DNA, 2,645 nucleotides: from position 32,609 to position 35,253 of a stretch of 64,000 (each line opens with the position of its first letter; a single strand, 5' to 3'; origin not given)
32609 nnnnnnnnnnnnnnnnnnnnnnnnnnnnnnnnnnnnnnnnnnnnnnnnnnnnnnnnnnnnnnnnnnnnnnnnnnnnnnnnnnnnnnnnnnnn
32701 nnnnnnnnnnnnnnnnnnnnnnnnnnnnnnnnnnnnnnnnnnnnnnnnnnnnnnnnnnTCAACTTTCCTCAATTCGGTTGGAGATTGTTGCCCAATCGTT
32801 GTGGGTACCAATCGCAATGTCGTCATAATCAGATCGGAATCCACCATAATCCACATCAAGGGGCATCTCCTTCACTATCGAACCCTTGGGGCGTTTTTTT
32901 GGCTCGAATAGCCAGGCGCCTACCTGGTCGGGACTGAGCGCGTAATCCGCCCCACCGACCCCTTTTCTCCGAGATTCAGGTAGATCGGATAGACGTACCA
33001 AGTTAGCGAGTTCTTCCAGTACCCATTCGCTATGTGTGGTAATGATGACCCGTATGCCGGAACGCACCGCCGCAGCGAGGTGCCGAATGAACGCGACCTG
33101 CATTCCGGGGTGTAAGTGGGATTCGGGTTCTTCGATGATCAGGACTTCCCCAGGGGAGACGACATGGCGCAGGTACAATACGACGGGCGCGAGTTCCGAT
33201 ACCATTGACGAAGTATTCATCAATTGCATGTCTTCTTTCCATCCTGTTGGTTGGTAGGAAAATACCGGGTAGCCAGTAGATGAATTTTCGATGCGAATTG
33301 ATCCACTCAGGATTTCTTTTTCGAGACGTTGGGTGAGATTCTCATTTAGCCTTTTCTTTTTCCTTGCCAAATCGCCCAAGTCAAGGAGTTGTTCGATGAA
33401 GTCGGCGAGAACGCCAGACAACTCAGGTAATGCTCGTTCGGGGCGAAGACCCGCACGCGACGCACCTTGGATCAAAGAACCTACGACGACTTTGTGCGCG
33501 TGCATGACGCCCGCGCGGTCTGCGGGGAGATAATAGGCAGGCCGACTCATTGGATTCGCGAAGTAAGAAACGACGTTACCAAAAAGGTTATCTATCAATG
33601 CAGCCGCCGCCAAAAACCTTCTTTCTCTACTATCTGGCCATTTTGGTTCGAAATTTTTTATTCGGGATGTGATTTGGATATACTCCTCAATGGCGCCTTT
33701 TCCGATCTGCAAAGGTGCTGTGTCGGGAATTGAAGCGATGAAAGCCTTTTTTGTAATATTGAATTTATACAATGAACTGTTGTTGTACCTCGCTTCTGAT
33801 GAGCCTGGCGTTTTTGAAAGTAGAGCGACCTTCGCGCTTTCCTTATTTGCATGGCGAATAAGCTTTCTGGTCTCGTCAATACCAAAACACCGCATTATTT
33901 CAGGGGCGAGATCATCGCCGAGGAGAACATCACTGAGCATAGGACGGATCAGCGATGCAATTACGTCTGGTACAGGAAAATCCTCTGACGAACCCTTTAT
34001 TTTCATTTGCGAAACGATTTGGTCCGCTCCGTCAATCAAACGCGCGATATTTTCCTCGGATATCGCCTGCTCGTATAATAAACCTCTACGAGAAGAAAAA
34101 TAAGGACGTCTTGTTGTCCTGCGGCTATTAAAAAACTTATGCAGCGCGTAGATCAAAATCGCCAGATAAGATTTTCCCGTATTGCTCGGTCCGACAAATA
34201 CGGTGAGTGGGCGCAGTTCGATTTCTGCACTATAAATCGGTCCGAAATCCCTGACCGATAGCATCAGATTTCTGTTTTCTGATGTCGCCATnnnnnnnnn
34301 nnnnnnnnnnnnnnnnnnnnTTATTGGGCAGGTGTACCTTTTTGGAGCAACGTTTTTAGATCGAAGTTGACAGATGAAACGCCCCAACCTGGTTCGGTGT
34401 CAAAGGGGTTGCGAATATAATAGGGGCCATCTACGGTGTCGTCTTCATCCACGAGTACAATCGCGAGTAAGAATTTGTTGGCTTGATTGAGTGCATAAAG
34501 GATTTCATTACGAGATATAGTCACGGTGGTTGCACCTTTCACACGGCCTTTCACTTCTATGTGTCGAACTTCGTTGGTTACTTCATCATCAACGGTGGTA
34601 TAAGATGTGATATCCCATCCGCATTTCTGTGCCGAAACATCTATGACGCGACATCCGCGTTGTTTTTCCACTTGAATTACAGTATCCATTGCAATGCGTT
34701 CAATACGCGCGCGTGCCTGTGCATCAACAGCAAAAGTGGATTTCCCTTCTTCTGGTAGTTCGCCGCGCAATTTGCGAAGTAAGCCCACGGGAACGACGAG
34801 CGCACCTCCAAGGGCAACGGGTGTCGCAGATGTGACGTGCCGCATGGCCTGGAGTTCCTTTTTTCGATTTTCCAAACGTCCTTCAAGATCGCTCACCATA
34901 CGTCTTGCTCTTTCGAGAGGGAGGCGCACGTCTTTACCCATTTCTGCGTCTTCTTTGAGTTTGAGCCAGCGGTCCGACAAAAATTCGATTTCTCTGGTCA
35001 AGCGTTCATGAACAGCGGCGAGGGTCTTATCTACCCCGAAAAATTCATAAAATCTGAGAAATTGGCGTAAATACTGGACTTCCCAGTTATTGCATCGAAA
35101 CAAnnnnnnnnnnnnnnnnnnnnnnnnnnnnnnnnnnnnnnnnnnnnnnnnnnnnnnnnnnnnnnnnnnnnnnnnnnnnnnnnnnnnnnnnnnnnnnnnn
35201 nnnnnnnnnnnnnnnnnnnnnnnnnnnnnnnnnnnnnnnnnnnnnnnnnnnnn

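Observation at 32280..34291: Nested two-gene OLD/ABC-like ATPase + small PD-(D/E)xK-like partner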

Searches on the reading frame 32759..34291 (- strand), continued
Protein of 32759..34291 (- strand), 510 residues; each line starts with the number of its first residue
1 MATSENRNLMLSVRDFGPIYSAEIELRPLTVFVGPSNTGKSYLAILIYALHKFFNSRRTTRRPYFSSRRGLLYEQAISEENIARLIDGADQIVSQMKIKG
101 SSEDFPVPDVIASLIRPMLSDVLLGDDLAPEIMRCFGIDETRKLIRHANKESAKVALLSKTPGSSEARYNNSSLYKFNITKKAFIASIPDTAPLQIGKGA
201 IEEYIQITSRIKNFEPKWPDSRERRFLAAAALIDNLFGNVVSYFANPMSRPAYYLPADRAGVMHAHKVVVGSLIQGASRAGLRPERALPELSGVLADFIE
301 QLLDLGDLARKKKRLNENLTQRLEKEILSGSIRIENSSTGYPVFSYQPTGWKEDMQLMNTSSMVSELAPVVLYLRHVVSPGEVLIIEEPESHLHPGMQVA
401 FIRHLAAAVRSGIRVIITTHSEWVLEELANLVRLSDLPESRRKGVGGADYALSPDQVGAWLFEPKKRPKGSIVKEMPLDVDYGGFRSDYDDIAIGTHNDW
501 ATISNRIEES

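Call 58: find_homologous_proteins(query=L029:2754-3350:+, max_evalue=0.001)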
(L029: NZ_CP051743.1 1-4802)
Query L029:2754-3350:+ (198 aa): 23 proteins with E <= 0.001 among 174 candidates.
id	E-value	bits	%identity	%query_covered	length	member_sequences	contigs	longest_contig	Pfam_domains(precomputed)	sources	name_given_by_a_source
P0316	6.0e-112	389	93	100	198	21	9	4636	-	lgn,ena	-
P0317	1.2e-96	340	82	100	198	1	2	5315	-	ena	-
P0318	1.9e-84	300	71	100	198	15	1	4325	-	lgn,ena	-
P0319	7.9e-78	278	73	90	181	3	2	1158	-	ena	-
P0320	3.6e-72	260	63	99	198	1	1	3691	-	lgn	-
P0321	3.3e-52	195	54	100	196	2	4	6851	-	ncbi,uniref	ncbi:hypothetical protein KDV73_22285 [Providencia stuartii]|uniref:hypothetical protein n=1 Tax=Pro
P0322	4.2e-45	172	77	55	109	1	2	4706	-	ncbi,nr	ncbi:TPA: hypothetical protein MBH72_005533, partial [Klebsiella pneumoniae]|nr:hypothetical protein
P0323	4.3e-43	165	63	64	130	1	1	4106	-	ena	-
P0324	1.8e-37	147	44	99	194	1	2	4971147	-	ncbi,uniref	ncbi:hypothetical protein ACUZX0_04920 [Serratia marcescens]|uniref:hypothetical protein n=1 Tax=Ser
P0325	2.4e-35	140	47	97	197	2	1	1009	-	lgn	-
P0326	2.5e-35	140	44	99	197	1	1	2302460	-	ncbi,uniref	ncbi:hypothetical protein ACSMDC_09625 [Yersinia enterocolitica]|uniref:hypothetical protein n=1 Tax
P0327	2.7e-35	140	44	97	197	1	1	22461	-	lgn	-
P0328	3.3e-35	140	44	99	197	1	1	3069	-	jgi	-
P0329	1.5e-28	118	40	96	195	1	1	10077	-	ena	-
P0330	7.6e-23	99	39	99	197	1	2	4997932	-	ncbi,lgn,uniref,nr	ncbi:hypothetical protein EO763_07635 [Pectobacterium odoriferum]|uniref:hypothetical protein n=1 Ta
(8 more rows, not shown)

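Call 63: search_solved_structures(query=A4, max_evalue=0.01)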
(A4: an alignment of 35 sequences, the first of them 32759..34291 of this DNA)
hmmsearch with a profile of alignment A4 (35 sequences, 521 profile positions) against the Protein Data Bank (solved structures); distinct sequences matched with E-value up to 0.01: 10.
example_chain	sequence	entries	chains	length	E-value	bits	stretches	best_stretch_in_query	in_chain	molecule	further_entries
6p74_A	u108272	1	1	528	6.7e-06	28.3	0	391-431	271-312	Putative ATP-dependent endonuclease of the OLD family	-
9n69_A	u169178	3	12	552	0.00023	23.2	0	392-438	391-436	AAA family ATPase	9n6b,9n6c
9kjx_B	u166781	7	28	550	0.0005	22.1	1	391-436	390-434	AAA family ATPase | Retron I-A effector PtuA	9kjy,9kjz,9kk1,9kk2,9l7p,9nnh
9vkz_A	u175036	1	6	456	0.001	21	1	391-436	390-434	Retron Ec78 probable ATPase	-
9vh1_D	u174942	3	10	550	0.0014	20.6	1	391-436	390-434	Retron Ec78 probable ATPase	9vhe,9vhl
9u9y_A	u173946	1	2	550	0.0024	19.8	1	391-436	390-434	AAA family ATPase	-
22bu_B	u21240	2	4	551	0.0025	19.8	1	391-435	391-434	AAA family ATPase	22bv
9nnk_C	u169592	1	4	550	0.0032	19.4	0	391-436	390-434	Retreon I-A effector PtuA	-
9nnb_C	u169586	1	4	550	0.0032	19.4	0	391-436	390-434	Retron I-A effector PtuA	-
22et_E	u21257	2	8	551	0.006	18.5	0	391-435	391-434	PtuA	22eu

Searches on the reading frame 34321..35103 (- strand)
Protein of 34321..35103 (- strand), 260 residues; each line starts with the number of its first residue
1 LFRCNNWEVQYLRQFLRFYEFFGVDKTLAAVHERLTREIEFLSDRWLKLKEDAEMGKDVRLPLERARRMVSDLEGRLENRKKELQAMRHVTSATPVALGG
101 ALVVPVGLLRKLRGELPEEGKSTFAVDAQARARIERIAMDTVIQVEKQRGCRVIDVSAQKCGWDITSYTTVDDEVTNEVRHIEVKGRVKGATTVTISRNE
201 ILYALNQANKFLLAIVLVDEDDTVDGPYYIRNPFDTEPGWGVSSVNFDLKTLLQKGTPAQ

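Call 5: search_protein_families(library=pfam, proteins=[window:34321-35103:-], max_evalue=0.01)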
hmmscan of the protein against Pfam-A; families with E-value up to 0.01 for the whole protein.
window:34321-35103:- (260 aa): 1 family
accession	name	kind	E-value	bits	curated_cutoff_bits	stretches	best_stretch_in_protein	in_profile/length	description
PF13020.12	NOV_C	-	1.4e-20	73.6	22.1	1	134-223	1-86/91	Protein NO VEIN, C-terminal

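Call 6: search_protein_families(library=padloc, proteins=[window:34321-35103:-], max_evalue=0.01)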
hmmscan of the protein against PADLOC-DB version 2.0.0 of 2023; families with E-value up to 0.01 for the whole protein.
window:34321-35103:- (260 aa): 7 families
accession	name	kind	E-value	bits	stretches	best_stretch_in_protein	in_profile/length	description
PDLC00659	HmaA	-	1e-98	329.6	1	24-257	943-1170/1176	SNF2 helicase / DEAD-box helicase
PDLC03969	TmtA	-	2.2e-08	30.1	1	129-234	1385-1487/1563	-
PDLC03964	TmtA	-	3e-07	26.9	1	158-237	1448-1520/1538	-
PDLC03965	TmtA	-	7.1e-05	18.9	1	125-234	1232-1337/1370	-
PDLC03967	TmtA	-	0.0012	15.3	1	148-231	913-990/1063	-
PDLC05008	PDC-S36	-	0.0014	16.5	1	160-214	196-246/280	-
PDLC02504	BrxHI|BrxHII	-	0.0065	12.4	1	49-102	914-967/971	BrxHII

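Call 8: search_protein_families(library=ncbifam, proteins=[window:34321-35103:-], max_evalue=0.1)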
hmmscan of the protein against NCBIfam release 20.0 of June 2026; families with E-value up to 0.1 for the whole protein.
window:34321-35103:- (260 aa): 0 families
